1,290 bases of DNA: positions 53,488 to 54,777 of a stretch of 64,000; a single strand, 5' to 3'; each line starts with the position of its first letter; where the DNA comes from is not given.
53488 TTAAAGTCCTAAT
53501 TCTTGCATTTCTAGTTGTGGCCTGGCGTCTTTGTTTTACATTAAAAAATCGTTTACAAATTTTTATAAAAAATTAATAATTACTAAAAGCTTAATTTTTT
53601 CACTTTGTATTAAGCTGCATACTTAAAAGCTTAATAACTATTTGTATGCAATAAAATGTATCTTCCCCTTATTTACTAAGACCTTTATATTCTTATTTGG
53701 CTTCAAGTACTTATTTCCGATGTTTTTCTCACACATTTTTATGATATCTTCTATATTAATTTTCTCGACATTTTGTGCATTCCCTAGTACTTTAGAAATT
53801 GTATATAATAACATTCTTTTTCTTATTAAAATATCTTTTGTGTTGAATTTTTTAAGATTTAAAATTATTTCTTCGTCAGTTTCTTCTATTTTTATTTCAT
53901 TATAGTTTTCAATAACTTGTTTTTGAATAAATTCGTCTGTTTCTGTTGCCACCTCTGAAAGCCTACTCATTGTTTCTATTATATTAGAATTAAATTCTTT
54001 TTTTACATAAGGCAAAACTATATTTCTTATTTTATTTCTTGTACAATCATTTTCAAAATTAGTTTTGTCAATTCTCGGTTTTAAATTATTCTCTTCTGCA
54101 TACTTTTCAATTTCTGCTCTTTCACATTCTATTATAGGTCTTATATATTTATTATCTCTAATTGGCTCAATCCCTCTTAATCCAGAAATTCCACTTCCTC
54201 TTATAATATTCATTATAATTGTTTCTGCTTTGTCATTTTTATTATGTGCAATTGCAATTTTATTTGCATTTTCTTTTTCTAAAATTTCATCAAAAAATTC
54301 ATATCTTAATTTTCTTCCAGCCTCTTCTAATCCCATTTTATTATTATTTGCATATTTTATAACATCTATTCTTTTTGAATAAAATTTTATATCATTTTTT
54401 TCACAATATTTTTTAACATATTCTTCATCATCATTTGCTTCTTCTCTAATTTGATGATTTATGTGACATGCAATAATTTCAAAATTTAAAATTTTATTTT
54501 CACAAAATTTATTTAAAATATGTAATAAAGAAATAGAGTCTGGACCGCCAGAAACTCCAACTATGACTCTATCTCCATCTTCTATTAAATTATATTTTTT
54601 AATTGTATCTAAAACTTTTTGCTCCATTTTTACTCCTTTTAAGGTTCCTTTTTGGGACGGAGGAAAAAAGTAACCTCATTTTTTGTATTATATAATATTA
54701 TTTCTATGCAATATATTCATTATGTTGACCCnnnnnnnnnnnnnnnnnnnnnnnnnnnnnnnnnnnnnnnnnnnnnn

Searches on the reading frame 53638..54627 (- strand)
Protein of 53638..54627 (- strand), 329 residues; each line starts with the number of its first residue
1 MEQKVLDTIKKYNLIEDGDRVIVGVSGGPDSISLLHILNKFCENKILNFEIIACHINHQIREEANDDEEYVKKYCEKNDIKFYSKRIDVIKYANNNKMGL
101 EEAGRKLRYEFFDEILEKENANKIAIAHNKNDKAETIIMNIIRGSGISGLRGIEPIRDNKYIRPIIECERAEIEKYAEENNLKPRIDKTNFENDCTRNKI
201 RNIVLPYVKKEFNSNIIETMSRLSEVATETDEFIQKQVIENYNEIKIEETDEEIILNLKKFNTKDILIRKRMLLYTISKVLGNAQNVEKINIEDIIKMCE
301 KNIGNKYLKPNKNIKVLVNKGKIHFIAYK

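Call 40: search_protein_families(library=pfam, proteins=[window:53638-54627:-], max_evalue=0.00001)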
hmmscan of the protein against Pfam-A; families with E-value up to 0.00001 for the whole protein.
window:53638-54627:- (329 aa): 1 family
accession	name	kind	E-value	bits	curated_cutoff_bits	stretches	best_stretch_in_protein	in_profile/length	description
PF01171.26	ATP_bind_3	-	2.9e-54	184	27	1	21-202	2-181/182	PP-loop family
